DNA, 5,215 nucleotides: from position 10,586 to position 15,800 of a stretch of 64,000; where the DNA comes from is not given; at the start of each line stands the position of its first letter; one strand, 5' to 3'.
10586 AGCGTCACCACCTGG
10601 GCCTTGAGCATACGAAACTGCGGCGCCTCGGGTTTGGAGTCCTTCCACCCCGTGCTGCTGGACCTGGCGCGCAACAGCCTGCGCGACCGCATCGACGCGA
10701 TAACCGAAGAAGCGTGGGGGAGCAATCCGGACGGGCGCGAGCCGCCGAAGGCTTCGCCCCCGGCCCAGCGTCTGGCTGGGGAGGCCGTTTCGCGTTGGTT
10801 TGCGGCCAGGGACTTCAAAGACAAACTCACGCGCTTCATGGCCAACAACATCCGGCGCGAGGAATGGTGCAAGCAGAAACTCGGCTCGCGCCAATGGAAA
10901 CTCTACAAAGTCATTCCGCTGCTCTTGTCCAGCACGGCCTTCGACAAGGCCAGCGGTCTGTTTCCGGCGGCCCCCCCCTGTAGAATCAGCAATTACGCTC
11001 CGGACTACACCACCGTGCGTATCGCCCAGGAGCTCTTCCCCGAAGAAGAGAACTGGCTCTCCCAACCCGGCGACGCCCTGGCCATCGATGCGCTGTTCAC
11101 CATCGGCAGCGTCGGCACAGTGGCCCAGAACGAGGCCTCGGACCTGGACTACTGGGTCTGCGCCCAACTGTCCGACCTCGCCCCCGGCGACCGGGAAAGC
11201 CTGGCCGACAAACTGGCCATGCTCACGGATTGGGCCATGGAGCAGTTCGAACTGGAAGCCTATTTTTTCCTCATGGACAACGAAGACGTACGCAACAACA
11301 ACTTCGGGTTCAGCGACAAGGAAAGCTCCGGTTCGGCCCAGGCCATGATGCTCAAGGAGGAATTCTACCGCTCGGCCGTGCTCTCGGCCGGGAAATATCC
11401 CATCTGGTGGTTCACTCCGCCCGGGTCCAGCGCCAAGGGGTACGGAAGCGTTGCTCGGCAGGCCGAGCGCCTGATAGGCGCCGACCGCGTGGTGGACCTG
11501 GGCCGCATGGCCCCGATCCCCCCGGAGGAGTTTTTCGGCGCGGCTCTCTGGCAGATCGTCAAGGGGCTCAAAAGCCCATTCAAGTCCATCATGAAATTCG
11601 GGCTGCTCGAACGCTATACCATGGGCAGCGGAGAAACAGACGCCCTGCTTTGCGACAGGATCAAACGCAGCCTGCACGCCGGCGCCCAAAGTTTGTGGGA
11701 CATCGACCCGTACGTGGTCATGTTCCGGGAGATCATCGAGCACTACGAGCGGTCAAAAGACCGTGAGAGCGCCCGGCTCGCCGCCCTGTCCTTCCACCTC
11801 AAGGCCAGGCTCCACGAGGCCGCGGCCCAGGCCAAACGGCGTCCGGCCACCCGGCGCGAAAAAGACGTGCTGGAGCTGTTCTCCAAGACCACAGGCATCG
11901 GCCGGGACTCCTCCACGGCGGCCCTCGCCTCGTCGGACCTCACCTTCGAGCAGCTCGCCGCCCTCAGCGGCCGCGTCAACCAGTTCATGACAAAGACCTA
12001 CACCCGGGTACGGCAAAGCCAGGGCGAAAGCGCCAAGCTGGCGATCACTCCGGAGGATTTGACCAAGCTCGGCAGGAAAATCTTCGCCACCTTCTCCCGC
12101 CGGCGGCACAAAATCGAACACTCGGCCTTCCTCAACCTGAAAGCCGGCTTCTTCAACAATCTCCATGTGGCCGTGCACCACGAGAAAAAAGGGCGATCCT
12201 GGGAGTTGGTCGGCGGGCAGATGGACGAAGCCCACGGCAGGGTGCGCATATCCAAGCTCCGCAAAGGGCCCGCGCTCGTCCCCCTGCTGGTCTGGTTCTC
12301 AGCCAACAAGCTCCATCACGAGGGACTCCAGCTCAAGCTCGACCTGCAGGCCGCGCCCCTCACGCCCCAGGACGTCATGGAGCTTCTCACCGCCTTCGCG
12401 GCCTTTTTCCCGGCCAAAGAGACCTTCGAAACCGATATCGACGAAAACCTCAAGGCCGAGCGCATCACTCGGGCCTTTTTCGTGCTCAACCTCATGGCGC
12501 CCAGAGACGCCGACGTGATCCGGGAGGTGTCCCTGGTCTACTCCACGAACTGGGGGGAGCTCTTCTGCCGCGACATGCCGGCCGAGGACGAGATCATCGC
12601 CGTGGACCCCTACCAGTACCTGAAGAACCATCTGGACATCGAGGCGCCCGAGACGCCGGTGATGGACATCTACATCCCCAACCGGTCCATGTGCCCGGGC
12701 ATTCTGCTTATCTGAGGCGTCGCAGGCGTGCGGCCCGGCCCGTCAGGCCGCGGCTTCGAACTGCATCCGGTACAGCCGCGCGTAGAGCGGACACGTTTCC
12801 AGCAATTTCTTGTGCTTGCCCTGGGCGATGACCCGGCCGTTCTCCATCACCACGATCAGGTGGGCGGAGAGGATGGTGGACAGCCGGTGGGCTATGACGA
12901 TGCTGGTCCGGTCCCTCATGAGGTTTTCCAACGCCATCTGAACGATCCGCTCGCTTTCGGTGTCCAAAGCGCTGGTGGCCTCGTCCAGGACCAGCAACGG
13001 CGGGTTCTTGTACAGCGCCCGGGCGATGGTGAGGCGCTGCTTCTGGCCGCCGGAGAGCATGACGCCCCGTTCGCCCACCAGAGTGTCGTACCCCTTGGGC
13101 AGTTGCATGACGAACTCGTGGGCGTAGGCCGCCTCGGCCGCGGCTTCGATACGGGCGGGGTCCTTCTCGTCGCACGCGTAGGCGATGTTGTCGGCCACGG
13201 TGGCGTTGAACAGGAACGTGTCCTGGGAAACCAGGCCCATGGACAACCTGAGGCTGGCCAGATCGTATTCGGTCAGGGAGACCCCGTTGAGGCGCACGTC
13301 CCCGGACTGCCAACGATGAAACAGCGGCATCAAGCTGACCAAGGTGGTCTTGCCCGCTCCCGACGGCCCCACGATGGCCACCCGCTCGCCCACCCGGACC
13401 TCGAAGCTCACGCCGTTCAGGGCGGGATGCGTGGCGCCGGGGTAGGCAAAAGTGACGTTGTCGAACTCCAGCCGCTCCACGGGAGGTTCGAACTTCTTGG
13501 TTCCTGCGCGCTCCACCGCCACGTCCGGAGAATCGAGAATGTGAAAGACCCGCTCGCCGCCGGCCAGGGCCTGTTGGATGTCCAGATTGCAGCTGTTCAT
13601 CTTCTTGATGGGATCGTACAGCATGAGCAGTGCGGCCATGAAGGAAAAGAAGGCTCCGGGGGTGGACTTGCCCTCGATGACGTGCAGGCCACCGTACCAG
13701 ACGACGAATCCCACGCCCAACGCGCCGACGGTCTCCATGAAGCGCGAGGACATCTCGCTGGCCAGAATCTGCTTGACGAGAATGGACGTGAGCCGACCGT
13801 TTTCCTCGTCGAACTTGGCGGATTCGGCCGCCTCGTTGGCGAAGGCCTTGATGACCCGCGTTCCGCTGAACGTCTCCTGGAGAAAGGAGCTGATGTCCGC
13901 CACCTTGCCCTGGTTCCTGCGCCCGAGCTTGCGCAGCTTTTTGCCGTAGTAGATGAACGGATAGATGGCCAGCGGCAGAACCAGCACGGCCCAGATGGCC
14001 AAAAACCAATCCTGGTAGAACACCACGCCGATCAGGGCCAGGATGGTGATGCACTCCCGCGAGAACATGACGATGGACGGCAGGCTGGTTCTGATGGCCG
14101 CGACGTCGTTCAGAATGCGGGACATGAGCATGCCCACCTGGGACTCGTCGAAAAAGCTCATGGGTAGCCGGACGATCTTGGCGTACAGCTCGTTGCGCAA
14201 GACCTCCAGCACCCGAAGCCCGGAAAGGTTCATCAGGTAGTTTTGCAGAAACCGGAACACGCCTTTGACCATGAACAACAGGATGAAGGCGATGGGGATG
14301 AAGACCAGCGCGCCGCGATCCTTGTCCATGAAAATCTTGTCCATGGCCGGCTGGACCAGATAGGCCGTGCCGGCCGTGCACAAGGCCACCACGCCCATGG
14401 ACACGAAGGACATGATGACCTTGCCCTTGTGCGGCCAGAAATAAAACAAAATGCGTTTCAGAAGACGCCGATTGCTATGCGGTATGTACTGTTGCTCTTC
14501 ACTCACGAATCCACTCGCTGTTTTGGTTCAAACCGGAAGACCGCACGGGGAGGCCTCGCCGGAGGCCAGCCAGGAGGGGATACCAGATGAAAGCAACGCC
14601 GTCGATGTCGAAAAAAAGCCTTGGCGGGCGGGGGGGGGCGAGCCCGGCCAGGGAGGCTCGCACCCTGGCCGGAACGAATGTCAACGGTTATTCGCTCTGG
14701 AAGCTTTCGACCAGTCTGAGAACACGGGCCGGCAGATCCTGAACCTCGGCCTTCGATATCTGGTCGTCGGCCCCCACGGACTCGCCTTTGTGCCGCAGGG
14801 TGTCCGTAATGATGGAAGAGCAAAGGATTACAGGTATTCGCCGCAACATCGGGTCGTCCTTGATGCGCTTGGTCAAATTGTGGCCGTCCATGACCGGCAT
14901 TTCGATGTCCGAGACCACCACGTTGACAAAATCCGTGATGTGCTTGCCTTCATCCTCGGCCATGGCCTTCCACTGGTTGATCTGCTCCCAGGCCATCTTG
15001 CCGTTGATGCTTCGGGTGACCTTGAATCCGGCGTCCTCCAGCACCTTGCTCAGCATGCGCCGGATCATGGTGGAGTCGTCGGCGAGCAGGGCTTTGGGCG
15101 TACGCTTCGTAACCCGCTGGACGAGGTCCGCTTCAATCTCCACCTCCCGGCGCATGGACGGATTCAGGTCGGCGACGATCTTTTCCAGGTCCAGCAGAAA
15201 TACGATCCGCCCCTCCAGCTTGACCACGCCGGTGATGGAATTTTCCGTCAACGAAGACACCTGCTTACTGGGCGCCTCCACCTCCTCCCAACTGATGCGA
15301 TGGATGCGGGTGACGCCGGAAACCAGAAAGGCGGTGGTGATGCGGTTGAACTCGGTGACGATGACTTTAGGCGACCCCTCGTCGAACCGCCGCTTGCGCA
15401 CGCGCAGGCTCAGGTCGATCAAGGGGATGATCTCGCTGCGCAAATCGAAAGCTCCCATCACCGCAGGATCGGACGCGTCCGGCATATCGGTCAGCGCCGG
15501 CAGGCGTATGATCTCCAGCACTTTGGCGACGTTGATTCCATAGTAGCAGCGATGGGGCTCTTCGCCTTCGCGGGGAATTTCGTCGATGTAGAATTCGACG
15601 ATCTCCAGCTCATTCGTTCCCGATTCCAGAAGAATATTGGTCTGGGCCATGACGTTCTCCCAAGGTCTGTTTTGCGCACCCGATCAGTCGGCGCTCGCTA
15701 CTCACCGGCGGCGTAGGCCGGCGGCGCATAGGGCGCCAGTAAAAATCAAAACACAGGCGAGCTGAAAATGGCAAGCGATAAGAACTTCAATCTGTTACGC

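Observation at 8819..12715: Giant class-I adenylate cyclase with HEAT and pentapeptide-repeat N-terminal extension in a delta-type anaerobe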

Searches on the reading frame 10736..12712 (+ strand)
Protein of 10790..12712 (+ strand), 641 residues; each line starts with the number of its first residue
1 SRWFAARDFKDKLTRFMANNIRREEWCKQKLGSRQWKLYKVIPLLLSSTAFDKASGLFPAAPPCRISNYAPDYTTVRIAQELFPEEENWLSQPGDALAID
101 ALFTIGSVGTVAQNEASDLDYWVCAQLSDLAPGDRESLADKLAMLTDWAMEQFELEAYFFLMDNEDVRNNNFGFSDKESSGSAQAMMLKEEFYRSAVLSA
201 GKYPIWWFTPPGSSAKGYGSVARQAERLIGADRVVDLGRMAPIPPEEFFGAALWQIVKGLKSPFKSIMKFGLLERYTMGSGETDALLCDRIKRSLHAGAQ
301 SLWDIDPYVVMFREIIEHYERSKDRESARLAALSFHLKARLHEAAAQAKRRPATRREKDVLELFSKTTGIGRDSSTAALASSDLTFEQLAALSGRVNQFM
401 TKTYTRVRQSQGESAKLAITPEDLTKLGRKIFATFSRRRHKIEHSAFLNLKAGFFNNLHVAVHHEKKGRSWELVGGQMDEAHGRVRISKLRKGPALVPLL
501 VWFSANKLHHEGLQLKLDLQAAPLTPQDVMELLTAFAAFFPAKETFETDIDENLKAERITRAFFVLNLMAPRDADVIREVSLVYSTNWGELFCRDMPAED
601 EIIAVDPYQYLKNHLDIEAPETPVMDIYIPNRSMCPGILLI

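Call 17: find_homologous_proteins(query=window:10790-12712:+)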
Query window:10790-12712:+ (641 aa): 89 proteins with E <= 0.001 among 8000 candidates.
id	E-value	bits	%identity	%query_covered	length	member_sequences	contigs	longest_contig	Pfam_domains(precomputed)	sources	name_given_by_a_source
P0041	2.4e-166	573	44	99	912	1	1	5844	PF12633.14,PF13599.14,PF01295.25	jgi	jgi:adenylate cyclase class 1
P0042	3.0e-165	570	44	100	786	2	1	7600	PF12633.14,PF13599.14,PF01295.25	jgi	jgi:adenylate cyclase class 1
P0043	2.0e-159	550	49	84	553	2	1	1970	PF12633.14,PF01295.25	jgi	jgi:adenylate cyclase class 1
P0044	1.4e-130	455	37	99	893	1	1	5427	PF12633.14,PF13576.13,PF13599.14,PF00805.29,PF01295.25,PF23894.3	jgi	jgi:adenylate cyclase class 1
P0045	1.5e-129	452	38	97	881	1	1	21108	PF12633.14,PF13576.13,PF13599.14,PF00805.29,PF01295.25,PF23894.3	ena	-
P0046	4.6e-119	417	38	98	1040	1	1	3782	PF12633.14,PF13576.13,PF13599.14,PF00805.29,PF01295.25,PF23894.3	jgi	jgi:adenylate cyclase, class 1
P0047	9.5e-115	403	37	97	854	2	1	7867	PF12633.14,PF13576.13,PF13599.14,PF00805.29,PF01295.25,PF23894.3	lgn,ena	-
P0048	2.8e-113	398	38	97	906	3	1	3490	PF12633.14,PF13576.13,PF13599.14,PF00805.29,PF01295.25,PF23894.3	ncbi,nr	ncbi:MAG: class I adenylate cyclase, partial [Proteobacteria bacterium]|nr:class I adenylate cyclase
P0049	8.0e-110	386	45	70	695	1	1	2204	PF12633.14,PF13576.13,PF13599.14,PF00805.29,PF01295.25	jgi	-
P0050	3.0e-108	381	36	98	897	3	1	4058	PF12633.14,PF13576.13,PF13599.14,PF00805.29,PF01295.25,PF23894.3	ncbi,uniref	ncbi:MAG TPA: class I adenylate cyclase, partial [Humidesulfovibrio sp.]|uniref:class I adenylate cy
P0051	4.5e-107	377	34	100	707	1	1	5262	PF12633.14,PF01295.25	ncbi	ncbi:MAG: class I adenylate cyclase, partial [Oceanidesulfovibrio sp.]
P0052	1.3e-104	369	39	83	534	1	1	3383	PF12633.14,PF01295.25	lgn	-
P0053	6.5e-103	364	35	97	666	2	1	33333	PF12633.14,PF01295.25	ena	-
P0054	5.3e-101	357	50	56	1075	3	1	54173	PF12633.14,PF13599.14,PF00805.29,PF01295.25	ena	-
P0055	1.7e-89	319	37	71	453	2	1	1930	PF12633.14,PF01295.25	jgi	-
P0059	5.5e-77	278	30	91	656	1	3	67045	PF12633.14,PF01295.25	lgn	-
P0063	5.4e-67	245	31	91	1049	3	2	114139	PF12633.14,PF26691.1,PF01295.25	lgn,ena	-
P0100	7.2e-51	192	27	98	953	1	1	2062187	PF12633.14,PF26690.1,PF26691.1,PF01295.25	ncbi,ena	-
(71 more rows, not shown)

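Call 21: search_protein_families(library=pfam, proteins=[P0053, P0059, P0045, P0100, P0063], max_evalue=0.001)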
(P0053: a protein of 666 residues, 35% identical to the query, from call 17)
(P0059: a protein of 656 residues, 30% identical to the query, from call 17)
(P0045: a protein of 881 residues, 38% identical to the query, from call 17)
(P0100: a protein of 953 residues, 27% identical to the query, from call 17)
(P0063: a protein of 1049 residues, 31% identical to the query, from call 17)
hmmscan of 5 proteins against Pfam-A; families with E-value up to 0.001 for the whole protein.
P0053 (666 aa): 2 families
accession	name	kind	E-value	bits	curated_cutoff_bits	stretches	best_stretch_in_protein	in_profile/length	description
PF12633.13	Adenyl_cycl_N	-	4.6e-45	154.5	27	1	40-234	6-199/199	Adenylate cyclase NT domain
PF01295.23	Adenylate_cycl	-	3.7e-30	105.5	27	1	265-594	4-335/601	Adenylate cyclase, class-I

P0059 (656 aa): 2 families
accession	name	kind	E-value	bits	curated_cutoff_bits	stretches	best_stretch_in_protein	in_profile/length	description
PF12633.13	Adenyl_cycl_N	-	3.7e-56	190.7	27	1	19-214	8-199/199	Adenylate cyclase NT domain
PF01295.23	Adenylate_cycl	-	1.7e-48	166.1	27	1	243-581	2-336/601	Adenylate cyclase, class-I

P0045 (881 aa): 6 families
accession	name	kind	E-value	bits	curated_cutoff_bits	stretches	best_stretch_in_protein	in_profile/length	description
PF12633.13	Adenyl_cycl_N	-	2.9e-42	145.3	27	1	243-442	9-199/199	Adenylate cyclase NT domain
PF13599.13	Pentapeptide_4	-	6.9e-28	97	38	3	36-104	3-71/78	Pentapeptide repeat region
PF01295.23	Adenylate_cycl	-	7e-27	94.7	27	1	469-811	2-337/601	Adenylate cyclase, class-I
PF00805.28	Pentapeptide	-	9.6e-15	54.3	20.2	2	44-83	1-40/40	Pentapeptide repeats (8 copies)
PF13576.12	Pentapeptide_3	-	2.9e-10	40.6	27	2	31-74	1-47/48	Pentapeptide repeats (9 copies)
PF23894.2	LD_SV2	-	1e-07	32.6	29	1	44-104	25-85/92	SV2A/B/C luminal domain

P0100 (953 aa): 2 families
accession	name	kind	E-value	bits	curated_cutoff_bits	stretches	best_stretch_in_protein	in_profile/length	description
PF01295.23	Adenylate_cycl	-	3.1e-114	383.2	27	1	243-835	3-591/601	Adenylate cyclase, class-I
PF12633.13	Adenyl_cycl_N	-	2.9e-72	243.3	27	1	20-214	2-199/199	Adenylate cyclase NT domain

P0063 (1049 aa): 2 families
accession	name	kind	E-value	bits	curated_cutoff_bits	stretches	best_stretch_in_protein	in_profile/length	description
PF01295.23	Adenylate_cycl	-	9.5e-78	262.7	27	1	329-797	2-468/601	Adenylate cyclase, class-I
PF12633.13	Adenyl_cycl_N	-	1.5e-48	165.9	27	1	104-300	7-199/199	Adenylate cyclase NT domain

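Call 54: predict_structure(alignment_id=A3)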
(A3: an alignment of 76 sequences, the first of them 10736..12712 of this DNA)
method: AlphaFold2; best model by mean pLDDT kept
length: 659 residues; sequences in the alignment: 76
mean_pLDDT: 91.1   pTM: 0.88
mean pLDDT of the five models: 91.1, 90.3, 89.9, 89.5, 89.1
residues with pLDDT >= 90: 481; 70-90: 145; 50-70: 30; < 50: 3
segments of 3 or more residues with pLDDT < 50: none
pLDDT, mean of each block of 10 residues (from residue 1): 74 91 94 97 95 97 96 95 95 97 90 93 96 95 96 97 98 98 95 69 92 98 96 96 94 95 83 85 89 76 89 95 95 93 92 87 76 80 75 57 87 90 82 75 90 94 78 94 95 92 94 98 94 96 97 97 94 96 98 98 98 95 96 91 98 94
secondary structure, 60 per line:
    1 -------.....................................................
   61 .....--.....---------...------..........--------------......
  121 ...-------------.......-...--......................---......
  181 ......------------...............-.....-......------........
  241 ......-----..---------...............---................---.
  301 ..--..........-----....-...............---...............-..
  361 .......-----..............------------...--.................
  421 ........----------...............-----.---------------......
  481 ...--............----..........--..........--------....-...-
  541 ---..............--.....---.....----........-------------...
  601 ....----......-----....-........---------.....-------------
elements in order: H8-65 H68-72 E82-84 H91-100 E115-123 E137-143 H150-171 E175-181 H182-186 H199-213 E215-219 H223-226 H233-246 H263-277 H281-296 H305-314 H320-323 H325-339 H343-357 H359-367 H373-386 H404-428 H439-453 E475-483 E486-497 E502-511 H514-523 E532-535 H544-557 H560-564 H568-572 E577-584 E598-604 E609-614 H620-623 H625-632 E642-646

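Call 59: fold_search(model_id=the predicted structure, library=pdb)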
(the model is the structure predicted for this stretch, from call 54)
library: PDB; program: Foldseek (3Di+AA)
matches with E <= 10: 362; with E <= 0.001: 0
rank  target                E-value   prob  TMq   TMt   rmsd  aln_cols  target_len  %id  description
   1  6xz0                  6.1e-03  0.99  0.17  0.39  11.3       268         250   10  Crystal structure of spectinomycin adenyltransferase AAD(9) from Enterococcus faecialis with spectinomycin (released 2020-04-15)
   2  9rai_e                2.5e-02  0.18  0.10  0.09  25.6       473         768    9  Structure of the S.aureus MecA/ClpC/ClpP degradation system (released 2025-09-10)
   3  6sxj                  4.6e-02  0.93  0.18  0.39  11.2       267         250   10  Crystal structure of spectinomycin adenyltransferase AAD(9) from Enterococcus faecialis (released 2020-04-15)
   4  6un8_B                4.8e-02  0.77  0.17  0.34  14.0       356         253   10  Wild type ANT bound to neomycin (released 2020-05-06)
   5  7uy4_B                5.1e-02  0.96  0.20  0.43   9.0       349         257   11  Aminoglycoside-modifying enzyme ANT-3,9 in complex with spectinomycin and AMP-PNP (released 2023-05-10)
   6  8xeo_A                7.3e-02  0.98  0.11  0.56   7.1       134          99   16  Crystal structure of MNT antitoxin (released 2024-12-18)
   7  6un8_A                8.4e-02  0.63  0.16  0.33  14.3       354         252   11  Wild type ANT bound to neomycin (released 2020-05-06)
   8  7uy4_A                9.6e-02  0.95  0.22  0.47   8.3       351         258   10  Aminoglycoside-modifying enzyme ANT-3,9 in complex with spectinomycin and AMP-PNP (released 2023-05-10)
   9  6nmk_B                9.6e-02  0.66  0.17  0.34  14.1       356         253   10  Binary complex structure of the T130K mutant of ANT-4'' with Neomycin (released 2020-01-15)
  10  6nmk_A                9.6e-02  0.63  0.16  0.33  14.3       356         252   11  Binary complex structure of the T130K mutant of ANT-4'' with Neomycin (released 2020-01-15)
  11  6xxq_A                1.4e-01  0.82  0.17  0.39  12.0       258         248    9  Crystal structure of spectinomycin adenyltransferase AAD(9) from Enterococcus faecialis with ATP and spectinomycin (released 2020-04-15)
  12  6fzb_A                1.5e-01  0.66  0.16  0.35  11.6       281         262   14  AadA in complex with ATP, magnesium and streptomycin (released 2018-06-13)
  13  5lpa_A                1.6e-01  0.80  0.17  0.37  11.9       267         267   13  AadA E87Q in complex with ATP, calcium and dihydrostreptomycin (released 2018-01-17)
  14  7bxo_A                1.7e-01  0.91  0.10  0.42   7.6       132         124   17  Crystal structure of the toxin-antitoxin with AMP-PNP (released 2020-09-30)
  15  6fzb_B                2.1e-01  0.69  0.17  0.37  11.7       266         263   15  AadA in complex with ATP, magnesium and streptomycin (released 2018-06-13)
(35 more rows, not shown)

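Call 65: find_encoding_contigs(protein=P0053, flank=5000, max_places=2)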
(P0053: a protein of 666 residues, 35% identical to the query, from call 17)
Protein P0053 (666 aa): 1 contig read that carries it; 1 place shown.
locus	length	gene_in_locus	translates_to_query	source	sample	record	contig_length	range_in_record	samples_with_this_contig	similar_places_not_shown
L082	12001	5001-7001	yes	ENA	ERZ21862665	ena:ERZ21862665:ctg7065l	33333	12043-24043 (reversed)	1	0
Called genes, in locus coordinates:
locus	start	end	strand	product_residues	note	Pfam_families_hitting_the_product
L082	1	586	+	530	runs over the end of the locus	PF01937:ARMT1-like_dom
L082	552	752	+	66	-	-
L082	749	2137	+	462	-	PF03562:MltA, PF06725:3D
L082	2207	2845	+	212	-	PF14063:DUF4254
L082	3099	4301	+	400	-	-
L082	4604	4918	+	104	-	PF00805:Pentapeptide (faint)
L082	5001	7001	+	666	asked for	PF12633:Adenyl_cycl_N, PF01295:Adenylate_cycl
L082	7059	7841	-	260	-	PF23023:Anti-Pycsar_Apyc1, PF00753:Lactamase_B, PF12706:Lactamase_B_2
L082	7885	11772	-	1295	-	PF13576:Pentapeptide_3 (faint), PF13599:Pentapeptide_4, PF23894:LD_SV2 (faint), PF00805:Pentapeptide (weak), PF13599:Pentapeptide_4, PF12633:Adenyl_cycl_N, PF01295:Adenylate_cycl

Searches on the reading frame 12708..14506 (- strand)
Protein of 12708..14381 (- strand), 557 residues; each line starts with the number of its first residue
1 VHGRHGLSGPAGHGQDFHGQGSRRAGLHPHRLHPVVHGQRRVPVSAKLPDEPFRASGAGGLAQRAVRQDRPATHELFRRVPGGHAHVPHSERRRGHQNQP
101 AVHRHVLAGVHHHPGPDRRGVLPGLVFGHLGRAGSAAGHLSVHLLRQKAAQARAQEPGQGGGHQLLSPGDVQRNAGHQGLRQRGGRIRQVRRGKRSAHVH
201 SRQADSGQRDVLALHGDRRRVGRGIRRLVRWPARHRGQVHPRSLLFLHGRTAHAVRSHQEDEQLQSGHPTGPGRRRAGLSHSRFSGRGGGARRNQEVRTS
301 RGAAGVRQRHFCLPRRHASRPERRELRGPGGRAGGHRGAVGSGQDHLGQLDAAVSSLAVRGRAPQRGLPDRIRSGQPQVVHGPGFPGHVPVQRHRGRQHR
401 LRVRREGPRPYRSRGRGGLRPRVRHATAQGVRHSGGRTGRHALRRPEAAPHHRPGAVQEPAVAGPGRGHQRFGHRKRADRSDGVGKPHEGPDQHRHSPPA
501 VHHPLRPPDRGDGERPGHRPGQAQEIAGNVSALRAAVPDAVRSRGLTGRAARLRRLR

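Call 11: search_protein_families(library=pfam, proteins=[window:12708-14381:-, window:12743-14506:-], max_evalue=0.001)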
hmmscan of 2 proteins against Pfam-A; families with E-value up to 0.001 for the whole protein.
window:12708-14381:- (557 aa): 0 families

window:12743-14506:- (587 aa): 3 families
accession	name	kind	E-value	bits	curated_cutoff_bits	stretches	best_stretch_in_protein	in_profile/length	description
PF00664.28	ABC_membrane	-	1.5e-50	172.9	28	1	31-297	2-271/274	ABC transporter transmembrane region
PF00005.33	ABC_tran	-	4.5e-31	108.7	25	1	363-512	1-137/137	ABC transporter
PF02463.25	SMC_N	-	1.8e-08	34.5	40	1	401-552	108-209/220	RecF/RecN/SMC N terminal domain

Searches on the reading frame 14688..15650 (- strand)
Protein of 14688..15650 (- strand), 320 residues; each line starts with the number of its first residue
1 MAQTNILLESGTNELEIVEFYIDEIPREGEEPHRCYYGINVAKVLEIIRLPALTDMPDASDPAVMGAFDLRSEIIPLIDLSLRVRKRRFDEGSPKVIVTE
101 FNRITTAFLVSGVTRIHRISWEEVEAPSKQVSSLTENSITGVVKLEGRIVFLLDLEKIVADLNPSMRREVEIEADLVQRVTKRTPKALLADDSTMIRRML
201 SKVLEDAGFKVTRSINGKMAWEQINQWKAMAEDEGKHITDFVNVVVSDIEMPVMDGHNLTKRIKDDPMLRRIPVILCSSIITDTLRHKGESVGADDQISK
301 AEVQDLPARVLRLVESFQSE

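Call 42: search_protein_families(library=pfam, proteins=[window:14688-15650:-], max_evalue=0.0001)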
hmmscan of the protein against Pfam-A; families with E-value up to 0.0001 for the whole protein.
window:14688-15650:- (320 aa): 2 families
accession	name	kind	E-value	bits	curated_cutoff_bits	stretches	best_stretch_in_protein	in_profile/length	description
PF01584.24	CheW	-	5e-28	97.9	23.5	1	36-161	11-136/138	CheW-like domain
PF00072.30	Response_reg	-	9.1e-16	58.5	30.2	1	188-305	2-105/111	Response regulator receiver domain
